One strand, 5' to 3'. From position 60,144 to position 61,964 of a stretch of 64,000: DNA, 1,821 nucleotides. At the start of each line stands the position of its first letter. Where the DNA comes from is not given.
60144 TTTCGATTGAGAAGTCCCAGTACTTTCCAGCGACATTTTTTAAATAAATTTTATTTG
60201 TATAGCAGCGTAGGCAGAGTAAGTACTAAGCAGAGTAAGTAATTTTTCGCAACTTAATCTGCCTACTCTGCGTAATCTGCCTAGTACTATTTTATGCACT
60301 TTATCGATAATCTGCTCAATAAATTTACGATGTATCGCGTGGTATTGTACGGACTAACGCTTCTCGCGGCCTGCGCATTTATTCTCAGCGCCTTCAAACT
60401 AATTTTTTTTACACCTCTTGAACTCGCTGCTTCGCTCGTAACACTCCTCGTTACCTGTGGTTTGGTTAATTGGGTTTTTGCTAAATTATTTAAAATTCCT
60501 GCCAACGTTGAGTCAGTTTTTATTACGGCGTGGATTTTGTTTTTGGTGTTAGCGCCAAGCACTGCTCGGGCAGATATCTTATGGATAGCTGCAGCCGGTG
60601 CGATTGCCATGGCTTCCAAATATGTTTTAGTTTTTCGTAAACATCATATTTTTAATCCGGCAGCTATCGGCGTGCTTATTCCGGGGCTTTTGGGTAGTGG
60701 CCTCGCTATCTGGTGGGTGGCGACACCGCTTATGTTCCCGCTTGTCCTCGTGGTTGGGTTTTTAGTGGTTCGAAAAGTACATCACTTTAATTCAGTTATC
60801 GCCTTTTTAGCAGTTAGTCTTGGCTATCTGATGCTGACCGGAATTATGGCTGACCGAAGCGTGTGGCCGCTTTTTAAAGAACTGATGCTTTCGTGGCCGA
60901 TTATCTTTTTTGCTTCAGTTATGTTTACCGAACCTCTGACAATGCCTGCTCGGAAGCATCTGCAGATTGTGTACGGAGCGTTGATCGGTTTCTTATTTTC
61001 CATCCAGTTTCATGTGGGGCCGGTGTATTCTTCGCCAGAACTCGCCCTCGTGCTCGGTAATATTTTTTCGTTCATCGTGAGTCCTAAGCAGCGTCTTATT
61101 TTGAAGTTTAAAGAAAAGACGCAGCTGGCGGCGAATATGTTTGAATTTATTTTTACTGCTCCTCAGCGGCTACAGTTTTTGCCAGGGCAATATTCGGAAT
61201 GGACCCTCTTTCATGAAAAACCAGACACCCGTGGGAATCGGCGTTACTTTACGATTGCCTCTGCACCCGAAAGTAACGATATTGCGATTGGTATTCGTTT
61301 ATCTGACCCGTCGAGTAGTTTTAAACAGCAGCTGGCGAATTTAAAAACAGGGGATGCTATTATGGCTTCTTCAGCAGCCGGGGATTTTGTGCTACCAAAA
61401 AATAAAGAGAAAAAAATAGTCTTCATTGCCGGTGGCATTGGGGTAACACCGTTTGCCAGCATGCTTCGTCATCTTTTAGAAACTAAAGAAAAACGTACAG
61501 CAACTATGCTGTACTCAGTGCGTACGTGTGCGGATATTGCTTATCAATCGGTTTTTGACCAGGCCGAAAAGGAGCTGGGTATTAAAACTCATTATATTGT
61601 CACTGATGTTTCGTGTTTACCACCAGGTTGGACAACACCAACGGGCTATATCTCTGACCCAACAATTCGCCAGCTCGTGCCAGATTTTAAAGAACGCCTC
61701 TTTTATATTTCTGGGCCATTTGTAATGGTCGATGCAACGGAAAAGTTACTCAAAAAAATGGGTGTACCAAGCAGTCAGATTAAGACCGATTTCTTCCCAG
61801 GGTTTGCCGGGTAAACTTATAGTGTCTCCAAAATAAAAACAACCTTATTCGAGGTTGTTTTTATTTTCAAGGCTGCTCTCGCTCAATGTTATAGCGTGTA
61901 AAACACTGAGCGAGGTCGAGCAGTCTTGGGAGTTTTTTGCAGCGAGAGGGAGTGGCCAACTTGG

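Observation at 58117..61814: Candidate extracytoplasmic flavin-based electron-transfer module: msrA, FMN-binding lipoprotein, ApbE flavin transferase and a polytopic-membrane/FNR fusion oxidoreductase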

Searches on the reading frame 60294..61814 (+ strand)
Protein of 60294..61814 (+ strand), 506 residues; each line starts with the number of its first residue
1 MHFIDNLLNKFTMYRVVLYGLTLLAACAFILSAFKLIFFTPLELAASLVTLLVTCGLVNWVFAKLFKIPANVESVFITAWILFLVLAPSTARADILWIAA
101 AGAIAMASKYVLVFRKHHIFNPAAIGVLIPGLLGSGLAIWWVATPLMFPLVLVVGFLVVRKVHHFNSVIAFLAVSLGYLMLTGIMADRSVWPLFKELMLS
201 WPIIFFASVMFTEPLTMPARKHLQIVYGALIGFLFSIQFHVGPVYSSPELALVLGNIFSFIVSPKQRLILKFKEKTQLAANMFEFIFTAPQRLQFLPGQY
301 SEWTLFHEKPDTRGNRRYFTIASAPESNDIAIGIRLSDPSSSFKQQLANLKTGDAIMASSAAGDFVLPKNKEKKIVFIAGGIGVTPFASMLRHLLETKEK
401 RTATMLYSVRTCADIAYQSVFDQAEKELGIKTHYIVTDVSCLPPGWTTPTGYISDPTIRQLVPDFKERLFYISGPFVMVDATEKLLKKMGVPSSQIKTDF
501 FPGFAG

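Call 3: search_protein_families(library=pfam, proteins=[window:60294-61814:+], max_evalue=0.1)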
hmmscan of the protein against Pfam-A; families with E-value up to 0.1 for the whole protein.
window:60294-61814:+ (506 aa): 4 families
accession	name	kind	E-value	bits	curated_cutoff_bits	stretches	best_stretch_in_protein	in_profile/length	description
PF00175.26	NAD_binding_1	-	1e-16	61.9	22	1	377-483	1-108/109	Oxidoreductase NAD-binding domain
PF08030.17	NAD_binding_6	-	4.2e-06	27.4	22.2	1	374-437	3-75/156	Ferric reductase NAD binding domain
PF11391.13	DUF2798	-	0.012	16.1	23.5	1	137-164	31-58/59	Protein of unknown function (DUF2798)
PF00970.30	FAD_binding_6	-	0.013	16.3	21.1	1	271-365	3-97/99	Oxidoreductase FAD-binding domain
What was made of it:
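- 61098..61814 (+): NqrF-like FAD/NAD(P)H-binding (FNR-type) cytoplasmic domain of the fusion protein (residues about 269-506). It has no 2Fe-2S ferredoxin domain. PF00175 E = 1e-16, PF00970 E = 0.013 (call 3).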

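Call 4: search_protein_families(library=ncbifam, proteins=[window:60294-61814:+], max_evalue=0.1)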
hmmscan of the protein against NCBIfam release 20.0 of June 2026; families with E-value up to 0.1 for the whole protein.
window:60294-61814:+ (506 aa): 28 families (the best 25 are shown)
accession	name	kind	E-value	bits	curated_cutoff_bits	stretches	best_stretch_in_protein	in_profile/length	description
NF009805.0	PRK13289.1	equivalog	3.9e-25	88.6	432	1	293-501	183-392/399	NO-inducible flavohemoprotein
NF045803.1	MethMoxFADbindMmoC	equivalog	3.2e-21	75.5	500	1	290-498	135-337/343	aromatic/alkene monooxygenase hydroxylase FAD-binding subunit MmoC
NF007964.0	PRK10684.1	equivalog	4.7e-21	75.1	383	1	287-501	29-237/333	NADH oxidoreductase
NF058606.1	GlBtMonoRdsGbcB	equivalog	8.8e-21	74.2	500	1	281-496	29-242/362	glycine betaine monooxygenase reductase subunit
NF040810.1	BenC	equivalog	2.9e-20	72.7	430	1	278-496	115-325/333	benzoate 1,2-dioxygenase electron transfer component BenC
NF008822.0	PRK11872.1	equivalog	1.8e-18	66.6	402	1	290-498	132-332/341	anthranilate 1,2-dioxygenase electron transfer component AntC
NF005963.0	PRK08051.1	equivalog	2e-18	66.5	230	1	271-501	7-230/233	NAD(P)H-flavin reductase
TIGR01941.1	nqrF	equivalog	1.7e-17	63.5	295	1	320-501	210-403/405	NADH:ubiquinone reductase (Na(+)-transporting) subunit F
TIGR02160.1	PA_CoA_Oxy5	hypoth_equivalog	1.7e-16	60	420.8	1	277-501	11-241/352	1,2-phenylacetyl-CoA epoxidase subunit PaaE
NF052252.1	flav_redu_LuxG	exception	1.8e-11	43.7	340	1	276-501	9-229/232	flavin mononucleotide reductase LuxG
NF008178.0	PRK10926.1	equivalog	1e-08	34.7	390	1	277-429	14-163/248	ferredoxin--NADP(+) reductase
NF000796.0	PRK00054.1-1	equivalog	3.1e-08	33.2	224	1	341-431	61-146/254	dihydroorotate dehydrogenase electron transfer subunit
TIGR02911.1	sulfite_red_B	equivalog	6.3e-07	28.8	288.6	1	345-497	71-220/261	anaerobic sulfite reductase subunit AsrB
NF006220.0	PRK08345.1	subfamily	5.3e-06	25.9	395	1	343-486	83-236/294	cytochrome-c3 hydrogenase subunit gamma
NF009414.0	PRK12778.1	equivalog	1.6e-05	23.4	1103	1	271-493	3-207/752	bifunctional dihydroorotate dehydrogenase B NAD binding subunit/NADPH-dependent glutamate synthase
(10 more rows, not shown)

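Call 6: search_solved_structures(query=window:60294-61814:+, max_evalue=1, show_alignments=0)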
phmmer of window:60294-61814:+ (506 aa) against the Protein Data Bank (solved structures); distinct sequences matched with E-value up to 1: 102 (the best 60 are shown).
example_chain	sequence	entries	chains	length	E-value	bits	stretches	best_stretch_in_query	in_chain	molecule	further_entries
2r6h_A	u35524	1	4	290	1.9e-13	53.3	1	345-500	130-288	NADH:ubiquinone oxidoreductase, Na translocating, F subunit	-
7qty_A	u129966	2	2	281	2.5e-13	52.9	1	315-503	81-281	Na(+)-translocating NADH-quinone reductase subunit F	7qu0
7qu3_A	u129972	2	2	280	4.4e-13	52.1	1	317-503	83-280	Na(+)-translocating NADH-quinone reductase subunit F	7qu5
4wqm_A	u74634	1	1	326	6.5e-13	51.5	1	264-499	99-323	Toluene-4-monooxygenase electron transfer component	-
2eix_A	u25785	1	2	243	9.8e-12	47.6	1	276-491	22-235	NADH-cytochrome b5 reductase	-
4u9u_A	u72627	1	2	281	2.9e-11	46.1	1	298-503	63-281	Na(+)-translocating NADH-quinone reductase subunit F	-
8ad4_A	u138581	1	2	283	3e-11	46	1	298-503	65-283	Na(+)-translocating NADH-quinone reductase subunit F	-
4uaj_A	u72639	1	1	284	3e-11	46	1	298-503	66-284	Na(+)-translocating NADH-quinone reductase subunit F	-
7xk3_F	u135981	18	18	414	4.3e-11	45.5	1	298-503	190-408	Na(+)-translocating NADH-quinone reductase subunit F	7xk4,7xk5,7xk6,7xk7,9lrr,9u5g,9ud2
8a1t_F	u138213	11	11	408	7.4e-11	44.7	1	298-503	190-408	Na(+)-translocating NADH-quinone reductase subunit F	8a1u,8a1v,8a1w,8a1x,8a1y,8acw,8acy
8ad3_A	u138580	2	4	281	1.2e-10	44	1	298-499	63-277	Na(+)-translocating NADH-quinone reductase subunit F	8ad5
4eh1_A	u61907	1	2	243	5.4e-09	38.6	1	291-501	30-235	Flavohemoprotein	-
1tvc_A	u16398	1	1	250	4.2e-08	35.6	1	293-501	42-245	METHANE MONOOXYGENASE COMPONENT C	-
7c3a_A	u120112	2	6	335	5.2e-08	35.3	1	295-501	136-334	Ferredoxin reductase component of carbazole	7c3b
1fdr_A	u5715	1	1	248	1.1e-07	34.3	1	283-430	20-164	FLAVODOXIN REDUCTASE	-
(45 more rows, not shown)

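Call 10: find_homologous_proteins(query=window:60294-61814:+, max_evalue=0.00001)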
Query window:60294-61814:+ (506 aa): 5757 proteins with E <= 0.00001 among 8000 candidates; the best 120 are listed.
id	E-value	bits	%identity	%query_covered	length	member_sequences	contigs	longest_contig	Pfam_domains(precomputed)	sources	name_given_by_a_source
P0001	0.0e+0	1097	100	98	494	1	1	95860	PF00175.27,PF08030.18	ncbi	-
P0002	6.5e-246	835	72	100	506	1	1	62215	PF00175.27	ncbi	-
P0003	6.0e-243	825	70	100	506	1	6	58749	PF00175.27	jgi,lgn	jgi:ferredoxin-NADP reductase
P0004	4.0e-242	822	72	98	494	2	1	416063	PF00175.27,PF08030.18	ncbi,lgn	-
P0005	3.3e-195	668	67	86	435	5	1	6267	PF00175.27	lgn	-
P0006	2.4e-170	586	51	99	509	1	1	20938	PF00175.27,PF03116.21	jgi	jgi:glycine betaine catabolism B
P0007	8.4e-170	584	52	100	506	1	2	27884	PF00175.27,PF03116.21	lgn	-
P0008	7.9e-168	577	52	97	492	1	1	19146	PF00175.27,PF03116.21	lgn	-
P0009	1.5e-167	576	51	100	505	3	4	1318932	PF00175.27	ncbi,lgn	-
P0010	6.2e-167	574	51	99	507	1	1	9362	PF00175.27,PF03116.21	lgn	-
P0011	2.4e-166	572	51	100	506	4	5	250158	PF00175.27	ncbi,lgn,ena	-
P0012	2.1e-165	569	51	97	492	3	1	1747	PF00175.27,PF03116.21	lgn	-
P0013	2.2e-165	569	50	100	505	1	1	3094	PF00175.27,PF03116.21,PF08030.18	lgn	-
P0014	4.3e-165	568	50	99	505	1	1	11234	PF00175.27,PF03116.21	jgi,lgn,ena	-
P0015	1.0e-164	567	50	99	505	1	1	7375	PF00175.27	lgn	-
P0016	2.9e-162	559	50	100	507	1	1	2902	PF00175.27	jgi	jgi:ferredoxin-NADP reductase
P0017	4.4e-162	558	49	99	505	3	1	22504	PF00175.27,PF03116.21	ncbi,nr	ncbi:MAG: RnfABCDGE type electron transport complex subunit D [Candidatus Levybacteria bacterium]|nr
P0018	4.5e-162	558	52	100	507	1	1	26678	PF00175.27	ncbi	-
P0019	4.6e-162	558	51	100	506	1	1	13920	PF00175.27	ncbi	-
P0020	1.0e-161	557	50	99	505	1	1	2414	PF00175.27,PF03116.21,PF08030.18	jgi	jgi:ferredoxin-NADP reductase/Na+-transporting NADH:ubiquinone oxidoreductase subunit NqrB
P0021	3.8e-160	552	51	97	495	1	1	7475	PF00175.27,PF03116.21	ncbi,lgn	-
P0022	1.0e-159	551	50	100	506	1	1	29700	PF00175.27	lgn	-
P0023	6.1e-159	548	49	100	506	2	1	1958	PF00175.27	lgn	-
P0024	3.4e-158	546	50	99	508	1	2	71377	PF00175.27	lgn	-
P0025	3.9e-158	545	50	100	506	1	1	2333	PF00175.27,PF08030.18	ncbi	-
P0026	5.5e-158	545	48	100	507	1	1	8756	PF00175.27,PF03116.21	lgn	-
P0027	1.0e-157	544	49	100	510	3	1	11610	PF00175.27,PF03116.21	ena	-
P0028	1.2e-157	544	49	100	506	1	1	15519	PF00175.27,PF03116.21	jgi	jgi:ferredoxin-NADP reductase/Na+-translocating ferredoxin:NAD+ oxidoreductase RnfD subunit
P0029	1.5e-157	543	48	97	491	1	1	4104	PF00175.27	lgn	-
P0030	3.1e-157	542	48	100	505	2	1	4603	PF00175.27,PF03116.21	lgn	-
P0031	6.0e-157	542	49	100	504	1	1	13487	PF00175.27,PF03116.21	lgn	-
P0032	8.6e-157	541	49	100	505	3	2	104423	PF00175.27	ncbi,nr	ncbi:MAG: hypothetical protein CEO12_384 [Parcubacteria group bacterium Gr01-1014_46]|nr:MAG: hypoth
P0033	1.2e-156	541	49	99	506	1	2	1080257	PF00175.27,PF03116.21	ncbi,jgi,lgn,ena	-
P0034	1.7e-156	540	50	100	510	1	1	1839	PF00175.27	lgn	-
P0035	2.2e-156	540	50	100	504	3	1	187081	PF00175.27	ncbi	-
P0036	4.4e-156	539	50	100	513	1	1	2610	PF00175.27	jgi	jgi:ferredoxin-NADP reductase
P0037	5.8e-156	538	48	99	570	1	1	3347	PF00175.27,PF03116.21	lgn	-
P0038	6.2e-156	538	50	99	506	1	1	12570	PF00175.27,PF03116.21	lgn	-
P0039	1.5e-155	537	50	100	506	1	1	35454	PF00175.27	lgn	-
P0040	1.6e-155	537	49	100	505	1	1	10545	PF00175.27,PF03116.21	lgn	-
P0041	3.1e-155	536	49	100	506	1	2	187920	PF00175.27,PF03116.21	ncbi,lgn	-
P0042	9.1e-155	534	48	100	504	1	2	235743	PF00175.27,PF03116.21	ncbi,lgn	-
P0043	1.0e-154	534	49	100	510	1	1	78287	PF00175.27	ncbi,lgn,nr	ncbi:MAG: oxidoreductase [Candidatus Abawacabacteria bacterium]|nr:oxidoreductase [Candidatus Abawac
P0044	1.1e-154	534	49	100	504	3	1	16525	PF00175.27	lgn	-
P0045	2.0e-154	533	51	97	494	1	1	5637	PF00175.27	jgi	jgi:ferredoxin-NADP reductase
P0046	2.2e-154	533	49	100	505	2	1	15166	PF00175.27,PF03116.21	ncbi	-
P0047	2.3e-154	533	50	100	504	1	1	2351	PF00175.27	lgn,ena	-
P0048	2.7e-154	533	48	99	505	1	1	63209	PF00175.27,PF03116.21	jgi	jgi:glycine betaine catabolism B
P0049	3.6e-154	532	49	99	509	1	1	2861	PF00175.27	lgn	-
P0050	5.7e-154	532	48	100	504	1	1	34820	PF00175.27,PF03116.21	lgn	-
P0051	7.5e-154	531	49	99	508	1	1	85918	PF00175.27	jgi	jgi:ferredoxin-NADP reductase/Na+-translocating ferredoxin:NAD+ oxidoreductase RnfD subunit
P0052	8.1e-154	531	48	99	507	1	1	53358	PF00175.27,PF03116.21,PF00970.31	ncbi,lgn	-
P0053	9.3e-154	531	50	100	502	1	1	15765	PF00175.27,PF03116.21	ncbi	-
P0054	1.8e-153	530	48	100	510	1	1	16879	PF00175.27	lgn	-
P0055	2.3e-153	530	49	100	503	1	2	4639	PF00175.27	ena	-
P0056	2.3e-153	530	48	100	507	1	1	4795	PF00175.27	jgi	jgi:ferredoxin-NADP reductase/Na+-translocating ferredoxin:NAD+ oxidoreductase RnfD subunit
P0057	3.5e-153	529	50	100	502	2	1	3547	PF00175.27,PF03116.21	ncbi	-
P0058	3.7e-153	529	48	99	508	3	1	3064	PF00175.27,PF03116.21,PF00970.31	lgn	-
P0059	4.2e-153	529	50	100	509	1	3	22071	PF00175.27,PF03116.21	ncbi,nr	ncbi:MAG: RnfABCDGE type electron transport complex subunit D [Patescibacteria group bacterium]|nr:R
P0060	4.6e-153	529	48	99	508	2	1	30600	PF00175.27,PF03116.21,PF00970.31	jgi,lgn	jgi:ferredoxin-NADP reductase/Na+-translocating ferredoxin:NAD+ oxidoreductase RnfD subunit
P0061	4.6e-153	529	49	100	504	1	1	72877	PF00175.27,PF03116.21,PF00970.31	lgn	-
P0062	5.5e-153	528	48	100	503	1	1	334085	PF00175.27,PF03116.21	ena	-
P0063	5.9e-153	528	49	100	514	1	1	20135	PF00175.27,PF03116.21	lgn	-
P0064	6.2e-153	528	49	100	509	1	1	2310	PF00175.27,PF03116.21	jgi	jgi:ferredoxin-NADP reductase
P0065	7.0e-153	528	51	100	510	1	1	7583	PF00175.27,PF03116.21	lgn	-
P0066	7.6e-153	528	49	100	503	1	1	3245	PF00175.27,PF03116.21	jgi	jgi:glycine betaine catabolism B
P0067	7.8e-153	528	49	100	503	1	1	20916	PF00175.27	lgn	-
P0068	8.3e-153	528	49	100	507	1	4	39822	PF00175.27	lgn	-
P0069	9.7e-153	528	51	100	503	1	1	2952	PF00175.27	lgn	-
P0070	1.1e-152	527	48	100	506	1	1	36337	PF00175.27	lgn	-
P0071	1.1e-152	527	49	100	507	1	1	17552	PF00175.27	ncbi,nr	ncbi:MAG TPA: oxidoreductase [Patescibacteria group bacterium]|nr:oxidoreductase [Patescibacteria gr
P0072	1.5e-152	527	49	99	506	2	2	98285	PF00175.27,PF03116.21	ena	-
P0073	1.6e-152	527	49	100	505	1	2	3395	PF00175.27,PF03116.21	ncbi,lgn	-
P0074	1.8e-152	527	48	100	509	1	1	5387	PF00175.27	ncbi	-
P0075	2.0e-152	527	47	99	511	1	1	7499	PF00175.27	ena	-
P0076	2.0e-152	527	49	100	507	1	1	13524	PF00175.27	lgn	-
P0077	2.5e-152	526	50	100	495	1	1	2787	PF00175.27,PF03116.21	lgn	-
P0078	2.7e-152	526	49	100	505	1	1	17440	PF00175.27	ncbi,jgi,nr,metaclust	ncbi:MAG: NAD-dependent oxidoreductase [Parcubacteria bacterium C7867-003]|nr:MAG: NAD-dependent oxi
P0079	3.1e-152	526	47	100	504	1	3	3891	PF00175.27,PF03116.21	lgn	-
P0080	3.2e-152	526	49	99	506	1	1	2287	PF00175.27,PF03116.21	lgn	-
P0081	6.0e-152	525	49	100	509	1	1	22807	PF00175.27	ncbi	-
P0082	7.1e-152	525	48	100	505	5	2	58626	PF00175.27,PF03116.21,PF08030.18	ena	-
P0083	9.4e-152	524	49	95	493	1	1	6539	PF00175.27,PF03116.21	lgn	-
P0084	1.1e-151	524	47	100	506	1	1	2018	PF00175.27,PF03116.21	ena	-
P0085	1.2e-151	524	48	100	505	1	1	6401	PF00175.27,PF03116.21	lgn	-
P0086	1.3e-151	524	49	100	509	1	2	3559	PF00175.27,PF03116.21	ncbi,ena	-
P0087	1.5e-151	524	48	99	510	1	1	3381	PF00175.27,PF03116.21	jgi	jgi:glycine betaine catabolism B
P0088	1.5e-151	524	46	100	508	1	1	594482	PF00175.27,PF03116.21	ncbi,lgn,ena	-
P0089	1.6e-151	524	47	100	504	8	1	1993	PF00175.27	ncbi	-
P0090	1.7e-151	523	48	99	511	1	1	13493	PF00175.27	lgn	-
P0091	2.4e-151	523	48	100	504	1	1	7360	PF00175.27,PF03116.21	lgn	-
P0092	2.8e-151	523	47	100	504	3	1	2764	PF00175.27,PF03116.21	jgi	jgi:ferredoxin-NADP reductase/Na+-translocating ferredoxin:NAD+ oxidoreductase RnfD subunit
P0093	3.2e-151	523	46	100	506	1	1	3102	PF00175.27,PF03116.21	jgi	jgi:glycine betaine catabolism B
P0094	3.9e-151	522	49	100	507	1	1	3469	PF00175.27,PF03116.21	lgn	-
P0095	4.3e-151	522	47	99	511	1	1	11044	PF00175.27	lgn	-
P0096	4.6e-151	522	47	100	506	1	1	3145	PF00175.27,PF03116.21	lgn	-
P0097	5.3e-151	522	48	99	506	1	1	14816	PF00175.27,PF03116.21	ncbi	-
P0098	5.6e-151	522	47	100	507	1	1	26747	PF00175.27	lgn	-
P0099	6.2e-151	522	50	100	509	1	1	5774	PF00175.27,PF03116.21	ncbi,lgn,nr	ncbi:MAG: RnfABCDGE type electron transport complex subunit D [Candidatus Lloydbacteria bacterium]|n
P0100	6.5e-151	522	48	97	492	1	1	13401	PF00175.27,PF03116.21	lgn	-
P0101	6.9e-151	522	48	100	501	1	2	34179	PF00175.27,PF03116.21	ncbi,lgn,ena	ncbi:MAG: oxidoreductase [Patescibacteria group bacterium]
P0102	6.9e-151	522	50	100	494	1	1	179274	PF00175.27,PF03116.21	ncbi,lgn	-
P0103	7.0e-151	521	48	100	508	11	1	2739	PF00175.27,PF00970.31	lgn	-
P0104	7.1e-151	521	47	100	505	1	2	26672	PF00175.27,PF03116.21,PF08030.18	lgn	-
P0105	7.2e-151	521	48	97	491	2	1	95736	PF00175.27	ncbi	-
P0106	7.7e-151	521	48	100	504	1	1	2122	PF00175.27,PF03116.21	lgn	-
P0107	8.0e-151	521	48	99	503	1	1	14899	PF00175.27,PF03116.21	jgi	jgi:ferredoxin-NADP reductase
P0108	8.6e-151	521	48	100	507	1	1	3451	PF00175.27,PF08030.18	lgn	-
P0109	8.8e-151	521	48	100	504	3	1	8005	PF00175.27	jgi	jgi:ferredoxin-NADP reductase/Na+-translocating ferredoxin:NAD+ oxidoreductase RnfD subunit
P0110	9.4e-151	521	47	100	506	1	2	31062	PF00175.27,PF03116.21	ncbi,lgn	-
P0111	9.5e-151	521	49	100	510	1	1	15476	PF00175.27,PF03116.21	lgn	-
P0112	1.1e-150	521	48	99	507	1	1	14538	PF00175.27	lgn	-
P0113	1.1e-150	521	47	100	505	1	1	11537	PF00175.27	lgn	-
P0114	1.4e-150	521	48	100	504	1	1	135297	PF00175.27,PF03116.21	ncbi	-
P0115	1.4e-150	520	48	100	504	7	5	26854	PF00175.27,PF00970.31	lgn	-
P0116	1.4e-150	520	48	100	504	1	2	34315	PF00175.27,PF00970.31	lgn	-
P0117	1.8e-150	520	47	99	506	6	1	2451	PF00175.27,PF03116.21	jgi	-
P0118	1.9e-150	520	47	100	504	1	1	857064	PF00175.27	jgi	jgi:ferredoxin-NADP reductase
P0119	2.0e-150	520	47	100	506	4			PF00175.27,PF03116.21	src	-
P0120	2.0e-150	520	48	100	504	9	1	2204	PF00175.27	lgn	-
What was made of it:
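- On NQR/RNF-like flavinylation-associated system: Many full-length homologues at 46-52% identity carry both domains (call 10).
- Many of the top 120 homologues (about 50% identical, about 505 aa) carry PF03116 + PF00175 (call 10).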

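Call 12: search_solved_structures(query=A1, max_evalue=10, show_alignments=0)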
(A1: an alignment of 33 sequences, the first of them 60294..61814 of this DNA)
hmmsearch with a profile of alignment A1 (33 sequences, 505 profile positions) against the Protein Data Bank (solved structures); distinct sequences matched with E-value up to 10: 161 (the best 60 are shown).
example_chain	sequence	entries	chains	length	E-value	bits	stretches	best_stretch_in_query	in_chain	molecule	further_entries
7qty_A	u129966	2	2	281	7e-19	71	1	321-504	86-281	Na(+)-translocating NADH-quinone reductase subunit F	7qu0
7qu3_A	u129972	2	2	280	1.4e-18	70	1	320-504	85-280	Na(+)-translocating NADH-quinone reductase subunit F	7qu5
4u9u_A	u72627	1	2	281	2.5e-18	69.2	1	345-504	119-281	Na(+)-translocating NADH-quinone reductase subunit F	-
8ad4_A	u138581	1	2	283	2.5e-18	69.2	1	346-504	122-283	Na(+)-translocating NADH-quinone reductase subunit F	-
4uaj_A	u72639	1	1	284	2.6e-18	69.2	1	346-504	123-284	Na(+)-translocating NADH-quinone reductase subunit F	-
7xk3_F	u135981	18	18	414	3e-18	68.9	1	346-504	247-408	Na(+)-translocating NADH-quinone reductase subunit F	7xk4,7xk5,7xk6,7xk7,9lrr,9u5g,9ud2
2r6h_A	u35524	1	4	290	4.1e-18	68.5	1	348-501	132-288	NADH:ubiquinone oxidoreductase, Na translocating, F subunit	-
8a1t_F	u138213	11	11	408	4.3e-18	68.4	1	346-504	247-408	Na(+)-translocating NADH-quinone reductase subunit F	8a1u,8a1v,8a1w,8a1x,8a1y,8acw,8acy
2eix_A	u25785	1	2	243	1.4e-17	66.7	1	271-493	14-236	NADH-cytochrome b5 reductase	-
8ad3_A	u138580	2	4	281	1.5e-17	66.6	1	345-500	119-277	Na(+)-translocating NADH-quinone reductase subunit F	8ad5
4wqm_A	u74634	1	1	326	4.9e-16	61.6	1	267-502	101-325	Toluene-4-monooxygenase electron transfer component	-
3ozu_A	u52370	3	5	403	5.5e-15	58.2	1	272-502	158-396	Flavohemoprotein | Flavohemoglobin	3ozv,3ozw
1cqx_A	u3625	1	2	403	6.1e-15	58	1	272-502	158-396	FLAVOHEMOPROTEIN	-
4eh1_A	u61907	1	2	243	7.2e-14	54.5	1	273-502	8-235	Flavohemoprotein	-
1qfj_A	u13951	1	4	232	9e-14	54.2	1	271-487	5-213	PROTEIN (FLAVIN REDUCTASE)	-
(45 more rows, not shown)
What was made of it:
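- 61098..61814 (+): The best PDB sequence hits are NqrF FAD domains, E about 1e-13 as a single sequence and 7e-19 as a profile (calls 6, 12).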
